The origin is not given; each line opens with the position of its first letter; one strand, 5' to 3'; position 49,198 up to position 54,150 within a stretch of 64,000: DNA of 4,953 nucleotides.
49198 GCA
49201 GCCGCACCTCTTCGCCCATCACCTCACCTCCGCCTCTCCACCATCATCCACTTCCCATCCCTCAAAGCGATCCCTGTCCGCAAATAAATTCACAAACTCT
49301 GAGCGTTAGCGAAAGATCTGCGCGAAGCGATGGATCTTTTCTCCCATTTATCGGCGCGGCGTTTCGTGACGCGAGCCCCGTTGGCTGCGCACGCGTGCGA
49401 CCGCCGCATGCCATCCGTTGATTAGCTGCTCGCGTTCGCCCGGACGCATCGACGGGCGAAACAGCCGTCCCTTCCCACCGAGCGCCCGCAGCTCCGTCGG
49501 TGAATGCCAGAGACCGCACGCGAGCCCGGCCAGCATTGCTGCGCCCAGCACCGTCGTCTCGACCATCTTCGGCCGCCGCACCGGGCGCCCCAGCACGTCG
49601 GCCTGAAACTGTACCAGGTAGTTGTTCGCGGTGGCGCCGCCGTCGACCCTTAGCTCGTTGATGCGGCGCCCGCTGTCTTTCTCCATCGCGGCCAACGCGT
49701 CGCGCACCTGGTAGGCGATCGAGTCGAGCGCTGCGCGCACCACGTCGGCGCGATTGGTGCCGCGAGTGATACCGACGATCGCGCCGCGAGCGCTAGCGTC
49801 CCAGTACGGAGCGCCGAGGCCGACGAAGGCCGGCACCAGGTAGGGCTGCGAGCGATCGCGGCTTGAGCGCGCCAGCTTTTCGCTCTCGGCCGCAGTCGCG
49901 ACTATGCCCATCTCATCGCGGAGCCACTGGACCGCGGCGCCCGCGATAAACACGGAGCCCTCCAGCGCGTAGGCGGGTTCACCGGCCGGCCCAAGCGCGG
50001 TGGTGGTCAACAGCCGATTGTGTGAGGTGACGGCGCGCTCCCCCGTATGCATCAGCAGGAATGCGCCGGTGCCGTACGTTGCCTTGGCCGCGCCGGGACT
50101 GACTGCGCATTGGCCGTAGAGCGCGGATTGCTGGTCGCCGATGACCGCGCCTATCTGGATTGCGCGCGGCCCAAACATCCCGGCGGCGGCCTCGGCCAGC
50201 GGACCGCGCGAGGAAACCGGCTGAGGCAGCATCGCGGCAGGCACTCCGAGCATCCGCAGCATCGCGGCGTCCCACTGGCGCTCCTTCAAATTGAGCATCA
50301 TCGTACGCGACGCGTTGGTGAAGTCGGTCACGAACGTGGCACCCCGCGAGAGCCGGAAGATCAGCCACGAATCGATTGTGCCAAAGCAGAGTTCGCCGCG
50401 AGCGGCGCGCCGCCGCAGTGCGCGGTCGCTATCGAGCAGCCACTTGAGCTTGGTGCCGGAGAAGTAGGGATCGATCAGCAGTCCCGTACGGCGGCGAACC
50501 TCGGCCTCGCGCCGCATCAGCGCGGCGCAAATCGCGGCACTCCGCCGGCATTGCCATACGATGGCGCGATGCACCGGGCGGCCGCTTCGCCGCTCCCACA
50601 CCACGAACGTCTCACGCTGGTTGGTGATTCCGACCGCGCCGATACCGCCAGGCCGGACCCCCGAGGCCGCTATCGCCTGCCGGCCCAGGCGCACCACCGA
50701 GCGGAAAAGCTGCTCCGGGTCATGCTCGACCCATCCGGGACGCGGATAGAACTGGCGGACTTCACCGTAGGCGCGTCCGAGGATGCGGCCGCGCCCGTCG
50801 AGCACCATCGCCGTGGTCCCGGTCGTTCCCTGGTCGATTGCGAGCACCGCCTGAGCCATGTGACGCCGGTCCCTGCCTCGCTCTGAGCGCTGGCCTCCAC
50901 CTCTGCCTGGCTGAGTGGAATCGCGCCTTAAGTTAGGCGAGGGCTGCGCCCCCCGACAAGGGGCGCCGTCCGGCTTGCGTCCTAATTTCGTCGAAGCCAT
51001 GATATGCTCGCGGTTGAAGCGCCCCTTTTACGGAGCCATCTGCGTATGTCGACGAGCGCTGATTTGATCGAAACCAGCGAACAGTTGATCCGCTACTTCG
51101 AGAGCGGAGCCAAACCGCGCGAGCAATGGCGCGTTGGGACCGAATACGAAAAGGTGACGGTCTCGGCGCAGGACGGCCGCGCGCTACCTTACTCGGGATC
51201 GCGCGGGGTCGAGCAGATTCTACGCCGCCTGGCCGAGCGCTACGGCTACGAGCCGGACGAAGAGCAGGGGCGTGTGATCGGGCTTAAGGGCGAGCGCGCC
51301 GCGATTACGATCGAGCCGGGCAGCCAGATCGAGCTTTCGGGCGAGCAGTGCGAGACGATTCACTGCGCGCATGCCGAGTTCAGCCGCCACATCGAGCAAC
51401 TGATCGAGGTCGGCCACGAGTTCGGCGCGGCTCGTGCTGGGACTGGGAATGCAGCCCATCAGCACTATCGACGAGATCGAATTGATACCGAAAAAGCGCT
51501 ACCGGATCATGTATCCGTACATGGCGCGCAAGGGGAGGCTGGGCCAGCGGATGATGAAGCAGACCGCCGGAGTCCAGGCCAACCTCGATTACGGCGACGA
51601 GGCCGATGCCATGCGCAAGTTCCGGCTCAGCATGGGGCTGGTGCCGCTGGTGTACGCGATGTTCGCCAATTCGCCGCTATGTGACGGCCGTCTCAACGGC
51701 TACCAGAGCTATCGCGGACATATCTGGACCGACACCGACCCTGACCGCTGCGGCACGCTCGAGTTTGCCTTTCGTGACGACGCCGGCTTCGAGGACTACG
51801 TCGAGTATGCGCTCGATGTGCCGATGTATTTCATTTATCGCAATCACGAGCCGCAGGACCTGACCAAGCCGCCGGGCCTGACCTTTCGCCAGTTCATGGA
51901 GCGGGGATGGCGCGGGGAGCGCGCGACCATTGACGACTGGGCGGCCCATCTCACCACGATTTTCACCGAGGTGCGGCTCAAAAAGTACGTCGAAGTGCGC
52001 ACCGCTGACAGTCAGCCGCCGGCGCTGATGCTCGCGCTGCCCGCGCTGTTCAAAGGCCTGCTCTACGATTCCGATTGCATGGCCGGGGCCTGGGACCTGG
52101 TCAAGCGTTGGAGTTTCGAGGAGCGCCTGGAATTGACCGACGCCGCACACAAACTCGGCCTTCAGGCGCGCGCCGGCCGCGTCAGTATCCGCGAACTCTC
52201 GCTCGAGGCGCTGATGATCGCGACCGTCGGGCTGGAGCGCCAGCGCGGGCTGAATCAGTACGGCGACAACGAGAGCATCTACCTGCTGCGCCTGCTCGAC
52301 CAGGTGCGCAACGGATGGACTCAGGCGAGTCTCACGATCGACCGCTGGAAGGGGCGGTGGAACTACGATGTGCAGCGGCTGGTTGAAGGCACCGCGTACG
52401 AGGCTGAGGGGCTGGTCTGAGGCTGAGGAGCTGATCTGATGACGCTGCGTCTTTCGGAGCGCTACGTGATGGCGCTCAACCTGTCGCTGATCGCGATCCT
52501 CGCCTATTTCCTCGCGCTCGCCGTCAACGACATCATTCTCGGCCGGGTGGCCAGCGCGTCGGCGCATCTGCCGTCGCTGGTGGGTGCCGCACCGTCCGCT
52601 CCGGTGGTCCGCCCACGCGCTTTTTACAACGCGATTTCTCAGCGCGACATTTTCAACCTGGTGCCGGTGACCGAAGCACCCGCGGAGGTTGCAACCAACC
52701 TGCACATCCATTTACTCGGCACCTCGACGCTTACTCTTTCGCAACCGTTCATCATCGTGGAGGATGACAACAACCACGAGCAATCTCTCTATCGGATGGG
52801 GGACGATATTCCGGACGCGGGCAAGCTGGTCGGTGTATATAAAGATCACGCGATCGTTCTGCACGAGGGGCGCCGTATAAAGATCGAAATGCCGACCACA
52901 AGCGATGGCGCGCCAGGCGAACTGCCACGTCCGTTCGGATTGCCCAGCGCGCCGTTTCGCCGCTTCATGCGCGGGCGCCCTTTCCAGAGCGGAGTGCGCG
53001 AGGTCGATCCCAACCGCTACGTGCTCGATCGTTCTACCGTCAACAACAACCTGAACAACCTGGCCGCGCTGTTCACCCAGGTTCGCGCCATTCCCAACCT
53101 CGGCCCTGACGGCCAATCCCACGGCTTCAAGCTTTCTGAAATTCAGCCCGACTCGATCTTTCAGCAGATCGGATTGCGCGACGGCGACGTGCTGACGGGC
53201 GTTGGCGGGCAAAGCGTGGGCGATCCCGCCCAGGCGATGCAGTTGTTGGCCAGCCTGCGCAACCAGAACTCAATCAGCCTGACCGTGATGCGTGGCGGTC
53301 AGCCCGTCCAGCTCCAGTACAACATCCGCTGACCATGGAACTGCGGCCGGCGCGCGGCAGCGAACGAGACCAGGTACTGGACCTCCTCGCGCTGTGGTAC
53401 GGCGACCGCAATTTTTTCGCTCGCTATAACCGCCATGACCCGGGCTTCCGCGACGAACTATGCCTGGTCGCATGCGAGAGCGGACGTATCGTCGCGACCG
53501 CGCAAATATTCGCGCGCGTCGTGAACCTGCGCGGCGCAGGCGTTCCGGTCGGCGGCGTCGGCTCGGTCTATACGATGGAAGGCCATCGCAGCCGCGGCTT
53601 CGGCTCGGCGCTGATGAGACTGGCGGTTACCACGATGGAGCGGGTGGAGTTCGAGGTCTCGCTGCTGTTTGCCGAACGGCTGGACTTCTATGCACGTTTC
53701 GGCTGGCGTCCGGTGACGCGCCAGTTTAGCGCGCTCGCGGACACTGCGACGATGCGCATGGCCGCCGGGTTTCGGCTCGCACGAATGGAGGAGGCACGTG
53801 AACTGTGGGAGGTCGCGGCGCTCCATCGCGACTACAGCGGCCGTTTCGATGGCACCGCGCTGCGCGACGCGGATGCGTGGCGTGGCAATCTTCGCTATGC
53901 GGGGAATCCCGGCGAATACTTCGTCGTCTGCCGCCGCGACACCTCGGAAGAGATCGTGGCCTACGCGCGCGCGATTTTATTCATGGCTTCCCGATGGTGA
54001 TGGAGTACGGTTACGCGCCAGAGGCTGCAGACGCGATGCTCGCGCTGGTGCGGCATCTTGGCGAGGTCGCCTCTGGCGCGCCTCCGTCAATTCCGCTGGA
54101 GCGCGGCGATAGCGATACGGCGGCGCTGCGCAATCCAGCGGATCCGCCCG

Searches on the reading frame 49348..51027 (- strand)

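Call 50: search_protein_families(library=pfam, proteins=[window:49348-51027:-], max_evalue=0.00001)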
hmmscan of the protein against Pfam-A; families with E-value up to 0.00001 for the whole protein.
window:49348-51027:- (559 aa): 2 families
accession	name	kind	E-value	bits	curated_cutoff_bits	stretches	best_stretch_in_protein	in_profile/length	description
PF00370.27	FGGY_N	-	4.7e-61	206.9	28.8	1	61-305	2-245/245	FGGY family of carbohydrate kinases, N-terminal domain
PF02782.22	FGGY_C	-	4.5e-45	154.3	27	1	315-503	2-197/198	FGGY family of carbohydrate kinases, C-terminal domain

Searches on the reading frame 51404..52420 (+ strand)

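Call 51: search_protein_families(library=pfam, proteins=[window:51404-52420:+], max_evalue=0.00001)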
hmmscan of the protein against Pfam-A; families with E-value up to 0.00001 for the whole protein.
window:51404-52420:+ (338 aa): 1 family
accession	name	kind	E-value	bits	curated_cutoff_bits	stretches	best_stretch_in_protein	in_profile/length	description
PF04107.18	GCS2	-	4.4e-54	184.3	21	1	11-236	82-290/291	Glutamate-cysteine ligase family 2(GCS2)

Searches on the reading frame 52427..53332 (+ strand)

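Call 51: search_protein_families(library=pfam, proteins=[window:52427-53332:+], max_evalue=0.00001)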
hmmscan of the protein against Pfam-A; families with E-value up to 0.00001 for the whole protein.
window:52427-53332:+ (301 aa): 3 families
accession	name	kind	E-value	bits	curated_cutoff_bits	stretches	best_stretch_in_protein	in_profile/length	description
PF11356.14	T2SSC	-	7.8e-10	39.2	27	1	69-154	48-140/141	Type II secretion system protein C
PF17820.7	PDZ_6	-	5.3e-08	32.9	27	1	237-287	3-52/54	PDZ domain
PF13180.12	PDZ_2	-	6.6e-06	26.8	27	0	237-297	17-77/80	PDZ domain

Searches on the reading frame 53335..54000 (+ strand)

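Call 51: search_protein_families(library=pfam, proteins=[window:53335-54000:+], max_evalue=0.00001)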
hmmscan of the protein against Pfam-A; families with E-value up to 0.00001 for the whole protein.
window:53335-54000:+ (221 aa): 3 families
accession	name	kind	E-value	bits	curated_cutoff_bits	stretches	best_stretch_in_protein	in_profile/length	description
PF13527.13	Acetyltransf_9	-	1.4e-20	74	25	1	3-126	2-126/127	Acetyltransferase (GNAT) domain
PF00583.31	Acetyltransf_1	-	1.8e-10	41.5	20.7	1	35-124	24-116/116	Acetyltransferase (GNAT) family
PF13508.13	Acetyltransf_7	-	6.5e-08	33.3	27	1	40-125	2-83/84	Acetyltransferase (GNAT) domain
